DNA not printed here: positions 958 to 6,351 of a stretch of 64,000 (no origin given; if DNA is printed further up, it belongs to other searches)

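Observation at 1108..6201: Giant 1697-aa PilX_N + Kelch-propeller protein as candidate pilus tip adhesin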

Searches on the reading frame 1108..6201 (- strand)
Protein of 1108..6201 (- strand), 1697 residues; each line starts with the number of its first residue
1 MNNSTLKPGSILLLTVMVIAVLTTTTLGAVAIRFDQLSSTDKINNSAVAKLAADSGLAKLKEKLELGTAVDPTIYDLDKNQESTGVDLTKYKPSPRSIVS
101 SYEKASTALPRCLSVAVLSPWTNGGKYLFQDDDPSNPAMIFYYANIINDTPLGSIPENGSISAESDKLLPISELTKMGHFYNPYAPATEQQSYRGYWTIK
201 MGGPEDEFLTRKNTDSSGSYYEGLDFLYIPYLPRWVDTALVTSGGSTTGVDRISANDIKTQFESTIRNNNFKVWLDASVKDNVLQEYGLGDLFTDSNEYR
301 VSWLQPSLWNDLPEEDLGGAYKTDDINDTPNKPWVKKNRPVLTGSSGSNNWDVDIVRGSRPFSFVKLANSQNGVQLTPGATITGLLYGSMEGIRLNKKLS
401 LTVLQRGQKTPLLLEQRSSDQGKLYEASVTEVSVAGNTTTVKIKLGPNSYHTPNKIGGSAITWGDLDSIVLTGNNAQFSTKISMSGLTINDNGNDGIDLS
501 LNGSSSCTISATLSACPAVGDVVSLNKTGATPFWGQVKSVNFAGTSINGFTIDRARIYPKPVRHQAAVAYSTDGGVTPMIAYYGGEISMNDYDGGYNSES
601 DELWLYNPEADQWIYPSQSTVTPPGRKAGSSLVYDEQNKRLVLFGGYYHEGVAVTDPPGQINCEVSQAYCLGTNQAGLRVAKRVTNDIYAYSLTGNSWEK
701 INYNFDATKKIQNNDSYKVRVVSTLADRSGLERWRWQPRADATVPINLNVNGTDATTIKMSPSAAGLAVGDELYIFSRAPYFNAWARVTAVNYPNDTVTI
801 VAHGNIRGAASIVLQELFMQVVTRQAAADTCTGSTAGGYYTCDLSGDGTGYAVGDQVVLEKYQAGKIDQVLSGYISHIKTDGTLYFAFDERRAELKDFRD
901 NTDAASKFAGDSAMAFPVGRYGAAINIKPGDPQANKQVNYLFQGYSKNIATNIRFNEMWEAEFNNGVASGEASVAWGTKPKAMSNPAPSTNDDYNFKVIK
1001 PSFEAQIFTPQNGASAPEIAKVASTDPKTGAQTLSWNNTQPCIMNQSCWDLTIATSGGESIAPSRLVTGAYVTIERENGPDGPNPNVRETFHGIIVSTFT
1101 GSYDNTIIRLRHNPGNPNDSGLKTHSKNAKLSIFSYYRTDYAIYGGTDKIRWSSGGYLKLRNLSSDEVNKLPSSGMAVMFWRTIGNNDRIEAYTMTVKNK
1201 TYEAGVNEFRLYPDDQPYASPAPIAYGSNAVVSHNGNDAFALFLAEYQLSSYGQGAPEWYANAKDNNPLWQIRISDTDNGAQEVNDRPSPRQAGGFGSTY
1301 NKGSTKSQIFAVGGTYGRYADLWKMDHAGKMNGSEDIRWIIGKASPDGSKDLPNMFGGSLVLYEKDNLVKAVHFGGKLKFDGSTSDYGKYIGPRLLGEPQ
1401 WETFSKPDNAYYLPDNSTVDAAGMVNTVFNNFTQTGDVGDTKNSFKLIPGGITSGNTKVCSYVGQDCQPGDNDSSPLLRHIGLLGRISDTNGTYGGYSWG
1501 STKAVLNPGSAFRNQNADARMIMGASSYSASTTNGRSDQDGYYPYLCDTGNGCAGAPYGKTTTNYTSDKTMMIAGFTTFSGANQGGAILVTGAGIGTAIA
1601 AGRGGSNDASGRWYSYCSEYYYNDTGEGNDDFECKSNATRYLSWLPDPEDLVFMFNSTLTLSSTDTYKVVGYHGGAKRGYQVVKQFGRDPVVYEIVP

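Call 5: search_protein_families(library=pfam, proteins=[window:1108-6201:-], max_evalue=1)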
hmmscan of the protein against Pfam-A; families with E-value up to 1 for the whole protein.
window:1108-6201:- (1697 aa): 9 families
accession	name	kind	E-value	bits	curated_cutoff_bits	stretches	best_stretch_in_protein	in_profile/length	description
PF24681.1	Kelch_KLHDC2_KLHL20_DRC7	-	4.6e-09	36.3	50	2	594-704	69-147/221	KLHDC2/KLHL20/DRC7 Kelch-repeats domain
PF24981.1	Beta-prop_ATRN-LZTR1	-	1.9e-06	27.8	50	2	594-708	5-89/289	Attractin/LZTR1 beta-propeller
PF13854.13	Kelch_HCF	-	1.7e-05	24.7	113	1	592-648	33-86/345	Host cell factor, Kelch-repeats domain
PF01344.31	Kelch_1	-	0.0003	20.7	20.1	0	594-614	18-40/46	Kelch motif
PF13418.12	Kelch_4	-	0.00035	20.9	21.6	1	629-705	4-45/49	Galactose oxidase, central domain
PF13415.12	Kelch_3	-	0.079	13.6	22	1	594-635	8-48/48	Galactose oxidase, central domain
PF07646.21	Kelch_2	-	0.12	12.8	21.3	0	600-617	28-45/48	Kelch motif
PF22639.1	Gp18_dom_I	-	0.21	12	27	1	842-884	6-45/93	Tail sheath protein Gp18-like domain I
PF13964.12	Kelch_6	-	0.4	11.2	25.3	0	672-701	18-43/50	Kelch motif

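Call 6: search_protein_families(library=ncbifam, proteins=[window:1108-6201:-], max_evalue=1)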
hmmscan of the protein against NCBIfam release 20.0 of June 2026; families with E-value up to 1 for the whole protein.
window:1108-6201:- (1697 aa): 2 families
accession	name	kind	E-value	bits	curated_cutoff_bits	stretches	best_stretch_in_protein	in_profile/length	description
NF050073.1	LectinOAAFamily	subfamily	0.025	14.5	150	1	406-485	23-101/128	lectin OAA family protein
NF047539.1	XAC2610_fam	domain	0.11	13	35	1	589-643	17-63/89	XAC2610-related protein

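Call 9: find_homologous_proteins(query=window:1108-6201:-, max_evalue=0.001)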
Query window:1108-6201:- (1697 aa): 38 proteins with E <= 0.001 among 8000 candidates.
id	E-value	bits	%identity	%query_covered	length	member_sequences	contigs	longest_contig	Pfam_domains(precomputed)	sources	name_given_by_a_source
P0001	0.0e+0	3927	100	100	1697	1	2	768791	PF24681.2,PF13854.13,PF24981.2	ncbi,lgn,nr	ncbi:MAG: hypothetical protein HZB70_03475 [Candidatus Berkelbacteria bacterium]|nr:MAG: hypothetica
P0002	0.0e+0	2503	63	100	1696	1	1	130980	PF24681.2,PF13415.13,PF24981.2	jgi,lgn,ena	-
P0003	0.0e+0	2401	62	100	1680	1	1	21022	PF24681.2,PF13415.13,PF24981.2,PF01344.32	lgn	-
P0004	0.0e+0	2342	61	100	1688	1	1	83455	PF24681.2,PF13415.13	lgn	-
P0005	0.0e+0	2097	55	100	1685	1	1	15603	PF24681.2,PF13415.13,PF24981.2,PF01344.32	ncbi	-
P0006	0.0e+0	1592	47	100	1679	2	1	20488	PF24681.2,PF24981.2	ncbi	-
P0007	0.0e+0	1552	46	100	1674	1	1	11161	PF24681.2,PF24981.2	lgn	-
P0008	0.0e+0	1498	45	100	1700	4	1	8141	PF24681.2,PF13415.13,PF24981.2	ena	-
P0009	0.0e+0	1415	44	100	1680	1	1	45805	PF24681.2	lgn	-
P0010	0.0e+0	1412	44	100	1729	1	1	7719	PF24681.2,PF13415.13,PF24981.2,PF01344.32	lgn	-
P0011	0.0e+0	1403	44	100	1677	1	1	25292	PF24681.2,PF13415.13,PF24981.2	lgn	-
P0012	0.0e+0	1395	44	100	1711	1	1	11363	-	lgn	-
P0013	0.0e+0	1367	43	100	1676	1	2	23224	PF24681.2,PF13415.13,PF24981.2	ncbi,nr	ncbi:MAG: hypothetical protein NUV80_06920 [Candidatus Berkelbacteria bacterium]|nr:hypothetical pro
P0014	0.0e+0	1363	43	100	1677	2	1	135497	PF24681.2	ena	-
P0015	0.0e+0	1359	42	100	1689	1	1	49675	PF24681.2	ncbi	-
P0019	0.0e+0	1340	44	100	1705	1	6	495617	-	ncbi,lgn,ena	ncbi:MAG: hypothetical protein AAB669_00225 [Patescibacteria group bacterium]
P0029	1.5e-262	893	35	100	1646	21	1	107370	PF24681.2,PF13415.13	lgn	-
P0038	2.5e-141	491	29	100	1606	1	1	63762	PF24681.2,PF13415.13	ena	-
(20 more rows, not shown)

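Call 16: find_encoding_contigs(protein=P0019, flank=10000, max_places=2)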
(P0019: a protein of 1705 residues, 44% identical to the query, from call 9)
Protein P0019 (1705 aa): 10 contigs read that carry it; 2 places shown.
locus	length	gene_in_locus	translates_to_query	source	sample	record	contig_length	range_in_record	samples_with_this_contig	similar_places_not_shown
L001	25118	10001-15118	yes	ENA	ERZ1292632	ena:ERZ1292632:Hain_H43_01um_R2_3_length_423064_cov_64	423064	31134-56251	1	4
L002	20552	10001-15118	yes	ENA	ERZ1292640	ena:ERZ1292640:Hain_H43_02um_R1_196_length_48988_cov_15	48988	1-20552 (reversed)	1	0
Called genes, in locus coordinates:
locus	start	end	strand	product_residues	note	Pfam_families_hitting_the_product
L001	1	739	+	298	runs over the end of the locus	-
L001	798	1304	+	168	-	PF04229:GrpB (weak)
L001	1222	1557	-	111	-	-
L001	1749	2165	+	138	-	-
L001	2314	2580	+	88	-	-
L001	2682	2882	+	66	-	-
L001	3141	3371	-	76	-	-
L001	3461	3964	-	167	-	PF05239:PRC (faint)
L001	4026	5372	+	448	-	PF00482:T2SSF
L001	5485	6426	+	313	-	PF07963:N_methyl (weak)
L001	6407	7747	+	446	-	-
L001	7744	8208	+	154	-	-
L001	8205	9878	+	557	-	PF07963:N_methyl (faint), PF05345:He_PIG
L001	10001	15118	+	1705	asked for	-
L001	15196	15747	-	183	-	PF08207:EFP_N, PF01132:EFP, PF09285:Elong-fact-P_C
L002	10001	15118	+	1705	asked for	-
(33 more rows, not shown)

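Call 17: find_encoding_contigs(protein=P0038, flank=10000, max_places=2)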
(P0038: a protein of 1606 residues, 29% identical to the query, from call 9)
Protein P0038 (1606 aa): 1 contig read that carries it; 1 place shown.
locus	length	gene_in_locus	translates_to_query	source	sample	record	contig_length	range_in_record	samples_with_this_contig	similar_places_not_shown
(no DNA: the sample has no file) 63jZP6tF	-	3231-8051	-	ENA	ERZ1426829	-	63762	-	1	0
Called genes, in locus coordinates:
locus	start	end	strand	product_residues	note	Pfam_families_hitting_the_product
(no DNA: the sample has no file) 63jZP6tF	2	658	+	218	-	?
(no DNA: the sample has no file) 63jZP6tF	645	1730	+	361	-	-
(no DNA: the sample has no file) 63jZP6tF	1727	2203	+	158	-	-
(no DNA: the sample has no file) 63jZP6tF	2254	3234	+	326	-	-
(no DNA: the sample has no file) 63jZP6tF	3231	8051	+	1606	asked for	PF13415:Beta-prop_FBX42 (weak), PF24681:Kelch_KLHDC2_KLHL20_DRC7 (faint)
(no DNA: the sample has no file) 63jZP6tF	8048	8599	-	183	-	PF08207:EFP_N, PF01132:EFP, PF09285:Elong-fact-P_C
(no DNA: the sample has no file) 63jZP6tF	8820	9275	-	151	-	PF00436:SSB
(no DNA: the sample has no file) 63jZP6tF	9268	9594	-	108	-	PF01250:Ribosomal_S6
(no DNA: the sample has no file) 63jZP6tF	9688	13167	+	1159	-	PF02811:PHP, PF07733:DNA_pol3_alpha, PF17657:DNA_pol3_finger, PF14579:HHH_6, PF01336:tRNA_anti-codon (weak)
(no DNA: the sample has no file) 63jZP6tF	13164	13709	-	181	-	PF03703:bPH_2 (weak)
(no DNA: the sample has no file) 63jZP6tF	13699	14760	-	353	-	PF00953:Glycos_transf_4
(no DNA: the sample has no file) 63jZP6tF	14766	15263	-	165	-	PF00334:NDK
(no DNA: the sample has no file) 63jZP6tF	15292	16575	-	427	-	PF00675:Peptidase_M16, PF05193:Peptidase_M16_C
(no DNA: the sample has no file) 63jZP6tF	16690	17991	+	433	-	-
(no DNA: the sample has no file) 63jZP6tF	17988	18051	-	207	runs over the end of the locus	PF01569:PAP2 (weak)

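Call 22: find_encoding_contigs(protein=P0029, flank=10000, max_places=1)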
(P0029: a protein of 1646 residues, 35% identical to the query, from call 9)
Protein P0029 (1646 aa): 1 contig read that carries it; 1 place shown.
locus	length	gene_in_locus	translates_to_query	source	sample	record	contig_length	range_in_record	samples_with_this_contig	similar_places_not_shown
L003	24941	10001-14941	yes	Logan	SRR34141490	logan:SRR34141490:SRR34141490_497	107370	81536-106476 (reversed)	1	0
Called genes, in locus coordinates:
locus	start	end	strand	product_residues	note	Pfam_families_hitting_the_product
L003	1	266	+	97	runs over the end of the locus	PF00166:Cpn10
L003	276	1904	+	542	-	PF00118:Cpn60_TCP1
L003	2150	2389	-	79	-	-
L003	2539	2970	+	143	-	-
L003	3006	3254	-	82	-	-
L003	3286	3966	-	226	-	-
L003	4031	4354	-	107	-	PF01588:tRNA_bind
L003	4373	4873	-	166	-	PF05239:PRC (faint)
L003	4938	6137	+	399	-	PF28597:T2SSF_N (weak), PF00482:T2SSF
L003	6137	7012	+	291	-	PF07963:N_methyl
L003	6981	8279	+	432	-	-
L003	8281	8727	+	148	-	-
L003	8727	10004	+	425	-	-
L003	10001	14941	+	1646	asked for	PF13415:Beta-prop_FBX42 (faint), PF24681:Kelch_KLHDC2_KLHL20_DRC7 (faint)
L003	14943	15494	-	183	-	PF08207:EFP_N, PF01132:EFP, PF09285:Elong-fact-P_C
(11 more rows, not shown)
